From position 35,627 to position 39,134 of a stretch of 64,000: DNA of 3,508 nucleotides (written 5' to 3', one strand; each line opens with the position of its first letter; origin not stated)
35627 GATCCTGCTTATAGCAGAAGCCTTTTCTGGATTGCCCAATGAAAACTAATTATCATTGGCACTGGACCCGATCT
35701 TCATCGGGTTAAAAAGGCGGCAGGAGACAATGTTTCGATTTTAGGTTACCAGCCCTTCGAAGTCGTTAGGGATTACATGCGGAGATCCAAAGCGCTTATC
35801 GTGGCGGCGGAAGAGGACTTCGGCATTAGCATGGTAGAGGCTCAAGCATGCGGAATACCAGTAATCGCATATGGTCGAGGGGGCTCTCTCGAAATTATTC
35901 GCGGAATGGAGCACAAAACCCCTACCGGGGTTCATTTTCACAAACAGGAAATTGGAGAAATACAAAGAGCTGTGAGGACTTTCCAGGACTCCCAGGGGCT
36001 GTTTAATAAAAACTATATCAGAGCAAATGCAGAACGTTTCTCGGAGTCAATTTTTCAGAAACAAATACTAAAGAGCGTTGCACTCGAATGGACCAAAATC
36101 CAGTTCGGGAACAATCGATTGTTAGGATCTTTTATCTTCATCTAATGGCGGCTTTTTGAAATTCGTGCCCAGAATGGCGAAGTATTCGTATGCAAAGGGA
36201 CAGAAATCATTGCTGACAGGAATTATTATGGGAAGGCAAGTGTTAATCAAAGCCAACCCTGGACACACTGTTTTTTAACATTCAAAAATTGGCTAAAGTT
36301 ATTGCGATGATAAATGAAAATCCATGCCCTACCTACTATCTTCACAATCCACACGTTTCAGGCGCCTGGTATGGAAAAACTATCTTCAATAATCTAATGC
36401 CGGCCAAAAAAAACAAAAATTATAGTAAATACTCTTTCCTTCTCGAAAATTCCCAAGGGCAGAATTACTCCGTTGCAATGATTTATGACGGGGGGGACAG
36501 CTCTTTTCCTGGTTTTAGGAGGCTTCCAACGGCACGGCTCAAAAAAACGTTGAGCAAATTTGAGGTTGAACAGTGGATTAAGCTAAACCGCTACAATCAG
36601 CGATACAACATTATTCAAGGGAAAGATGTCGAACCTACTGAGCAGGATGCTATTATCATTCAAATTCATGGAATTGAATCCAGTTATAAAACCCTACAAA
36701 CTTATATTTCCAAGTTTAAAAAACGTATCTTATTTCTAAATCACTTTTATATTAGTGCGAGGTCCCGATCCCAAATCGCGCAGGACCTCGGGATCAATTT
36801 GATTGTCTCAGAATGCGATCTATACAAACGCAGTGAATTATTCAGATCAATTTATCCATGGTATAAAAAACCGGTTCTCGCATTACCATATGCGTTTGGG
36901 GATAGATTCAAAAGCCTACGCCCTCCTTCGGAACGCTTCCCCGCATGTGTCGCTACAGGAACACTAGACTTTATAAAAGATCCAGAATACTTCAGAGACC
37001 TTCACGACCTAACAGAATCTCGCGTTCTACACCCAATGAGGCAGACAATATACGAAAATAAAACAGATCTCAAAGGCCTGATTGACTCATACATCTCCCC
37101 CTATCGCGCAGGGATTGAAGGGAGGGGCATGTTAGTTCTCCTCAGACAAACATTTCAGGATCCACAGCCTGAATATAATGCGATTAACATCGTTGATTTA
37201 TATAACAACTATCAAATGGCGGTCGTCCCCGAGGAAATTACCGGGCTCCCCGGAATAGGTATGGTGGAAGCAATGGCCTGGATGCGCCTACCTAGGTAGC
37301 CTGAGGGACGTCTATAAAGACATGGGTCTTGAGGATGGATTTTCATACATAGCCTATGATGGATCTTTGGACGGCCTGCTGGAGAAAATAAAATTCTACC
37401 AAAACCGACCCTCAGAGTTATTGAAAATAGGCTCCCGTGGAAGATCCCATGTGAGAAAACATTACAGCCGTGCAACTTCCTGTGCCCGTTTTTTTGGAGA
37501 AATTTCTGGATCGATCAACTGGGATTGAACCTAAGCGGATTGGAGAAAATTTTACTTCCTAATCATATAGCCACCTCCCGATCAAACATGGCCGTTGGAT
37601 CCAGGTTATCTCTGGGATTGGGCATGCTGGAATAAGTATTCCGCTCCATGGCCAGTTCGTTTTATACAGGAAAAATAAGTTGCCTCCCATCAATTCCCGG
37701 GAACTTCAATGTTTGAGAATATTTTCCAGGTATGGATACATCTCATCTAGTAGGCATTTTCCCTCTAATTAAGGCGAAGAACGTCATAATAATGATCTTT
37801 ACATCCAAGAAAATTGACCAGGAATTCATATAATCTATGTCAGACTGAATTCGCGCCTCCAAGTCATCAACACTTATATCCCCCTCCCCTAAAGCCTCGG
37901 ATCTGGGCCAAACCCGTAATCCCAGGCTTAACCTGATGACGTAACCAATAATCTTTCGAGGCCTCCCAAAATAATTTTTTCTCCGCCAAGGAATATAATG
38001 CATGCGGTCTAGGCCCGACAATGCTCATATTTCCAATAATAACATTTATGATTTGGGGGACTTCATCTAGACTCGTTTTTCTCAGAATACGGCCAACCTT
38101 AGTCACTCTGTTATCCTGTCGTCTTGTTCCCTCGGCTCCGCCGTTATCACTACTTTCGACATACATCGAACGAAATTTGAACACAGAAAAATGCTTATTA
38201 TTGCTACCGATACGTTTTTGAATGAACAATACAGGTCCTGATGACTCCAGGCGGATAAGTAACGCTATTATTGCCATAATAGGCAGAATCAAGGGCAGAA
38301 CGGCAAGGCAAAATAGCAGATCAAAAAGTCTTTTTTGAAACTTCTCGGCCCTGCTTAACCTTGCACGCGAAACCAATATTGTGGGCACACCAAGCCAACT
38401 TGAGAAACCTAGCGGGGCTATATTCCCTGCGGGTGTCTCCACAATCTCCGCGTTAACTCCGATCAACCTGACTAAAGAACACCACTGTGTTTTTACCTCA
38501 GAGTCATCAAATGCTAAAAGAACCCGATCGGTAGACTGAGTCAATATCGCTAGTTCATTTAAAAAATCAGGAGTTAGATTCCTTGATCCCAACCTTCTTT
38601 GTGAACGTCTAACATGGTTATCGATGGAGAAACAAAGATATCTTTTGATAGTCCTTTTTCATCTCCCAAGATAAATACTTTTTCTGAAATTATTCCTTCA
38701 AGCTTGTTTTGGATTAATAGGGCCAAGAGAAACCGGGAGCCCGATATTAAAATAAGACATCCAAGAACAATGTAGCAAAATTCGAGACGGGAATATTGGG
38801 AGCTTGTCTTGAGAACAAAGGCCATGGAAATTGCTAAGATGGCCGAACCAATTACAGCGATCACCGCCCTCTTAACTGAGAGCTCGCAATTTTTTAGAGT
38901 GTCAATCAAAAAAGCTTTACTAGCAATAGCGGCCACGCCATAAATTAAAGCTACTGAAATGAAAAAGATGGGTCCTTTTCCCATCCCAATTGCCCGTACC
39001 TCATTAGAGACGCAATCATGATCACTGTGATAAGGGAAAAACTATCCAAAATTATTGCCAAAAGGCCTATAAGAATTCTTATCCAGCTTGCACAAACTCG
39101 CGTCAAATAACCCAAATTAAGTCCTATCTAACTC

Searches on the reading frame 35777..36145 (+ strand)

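Call 54: search_protein_families(library=pfam, proteins=[window:35777-36145:+], max_evalue=0.01)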
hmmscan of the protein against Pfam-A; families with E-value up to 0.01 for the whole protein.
window:35777-36145:+ (122 aa): 3 families
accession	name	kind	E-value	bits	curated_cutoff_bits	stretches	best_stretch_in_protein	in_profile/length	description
PF00534.26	Glycos_transf_1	-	3.2e-10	40.2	26.4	1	3-77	92-162/172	Glycosyl transferases group 1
PF13692.12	Glyco_trans_1_4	-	7.8e-06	26.6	27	1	3-66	76-136/142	Glycosyl transferases group 1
PF20706.3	GT4-conflict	-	0.0053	16.2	26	1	6-44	285-323/385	Family 4 Glycosyltransferase in conflict systems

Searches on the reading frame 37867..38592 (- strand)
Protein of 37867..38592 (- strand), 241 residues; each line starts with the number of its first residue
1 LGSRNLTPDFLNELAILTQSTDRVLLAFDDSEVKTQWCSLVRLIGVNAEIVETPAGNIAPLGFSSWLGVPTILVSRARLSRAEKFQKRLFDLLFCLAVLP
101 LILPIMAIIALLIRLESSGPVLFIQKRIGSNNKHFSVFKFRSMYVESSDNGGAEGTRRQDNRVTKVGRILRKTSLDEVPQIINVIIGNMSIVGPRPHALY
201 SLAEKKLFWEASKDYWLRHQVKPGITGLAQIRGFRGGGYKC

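Call 7: search_protein_families(library=pfam, proteins=[window:37867-38592:-], max_evalue=0.01)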
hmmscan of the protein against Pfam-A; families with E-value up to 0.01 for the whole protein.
window:37867-38592:- (241 aa): 1 family
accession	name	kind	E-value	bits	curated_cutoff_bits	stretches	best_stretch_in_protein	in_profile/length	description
PF02397.22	Bac_transf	-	6.8e-52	176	27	1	87-235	1-142/179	Bacterial sugar transferase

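Call 17: search_protein_families(library=ncbifam, proteins=[window:37867-38592:-], max_evalue=0.001)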
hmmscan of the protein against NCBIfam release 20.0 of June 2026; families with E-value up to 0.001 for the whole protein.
window:37867-38592:- (241 aa): 10 families
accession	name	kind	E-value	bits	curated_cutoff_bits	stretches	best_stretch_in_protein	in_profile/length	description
TIGR03023.1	WcaJ_sugtrans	equivalog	1.7e-73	248.5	410.75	1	63-236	239-408/453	undecaprenyl-phosphate glucose phosphotransferase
TIGR03025.1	EPS_sugtrans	subfamily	4.6e-73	246.9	295.55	1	19-236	187-403/445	exopolysaccharide biosynthesis polyprenyl glycosylphosphotransferase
NF007518.0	PRK10124.1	equivalog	4.6e-50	170.7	684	1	67-236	254-419/464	undecaprenyl-phosphate glucose phosphotransferase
TIGR03022.1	WbaP_sugtrans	subfamily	1.8e-47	162.7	403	2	158-233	344-413/456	undecaprenyl-phosphate galactose phosphotransferase WbaP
NF050817.1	PolSacchBiosHfsE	equivalog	3.4e-47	161.2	750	1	74-236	259-421/467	polysaccharide biosynthesis protein HfsE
TIGR03013.1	EpsB_2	subfamily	1.1e-46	159.8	393.35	1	82-232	250-396/443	TIGR03013 family XrtA/PEP-CTERM system glycosyltransferase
NF052601.1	undeca_RfbP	equivalog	2.7e-39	134.9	330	2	79-147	37-105/244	undecaprenyl-phosphate galactose phosphotransferase family protein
NF041877.1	EPS_EpsZ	equivalog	1.3e-31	109.8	800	1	87-233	266-416/459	exopolysaccharide biosynthesis polyisoprenyl-phosphate hexose-1-phosphate transferase EpsZ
NF011751.0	PRK15204.1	equivalog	4.6e-24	84.9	907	1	79-234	272-434/476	undecaprenyl-phosphate galactose phosphotransferase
NF045514.1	glycotran_HepC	equivalog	4.9e-24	84.8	140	1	79-200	109-215/220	heterocyst development glycosyltransferase HepC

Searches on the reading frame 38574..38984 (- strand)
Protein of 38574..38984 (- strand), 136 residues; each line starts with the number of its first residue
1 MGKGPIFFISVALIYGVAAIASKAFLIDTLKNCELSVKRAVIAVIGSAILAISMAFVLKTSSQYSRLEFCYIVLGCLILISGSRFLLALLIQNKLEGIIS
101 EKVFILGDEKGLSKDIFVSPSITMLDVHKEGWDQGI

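Call 7: search_protein_families(library=pfam, proteins=[window:38574-38984:-], max_evalue=0.01)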
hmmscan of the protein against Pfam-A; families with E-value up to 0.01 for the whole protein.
window:38574-38984:- (136 aa): 1 family
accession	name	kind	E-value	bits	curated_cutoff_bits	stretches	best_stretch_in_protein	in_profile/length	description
PF13727.12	CoA_binding_3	-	0.0014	19.1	25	1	27-93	8-72/175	CoA-binding domain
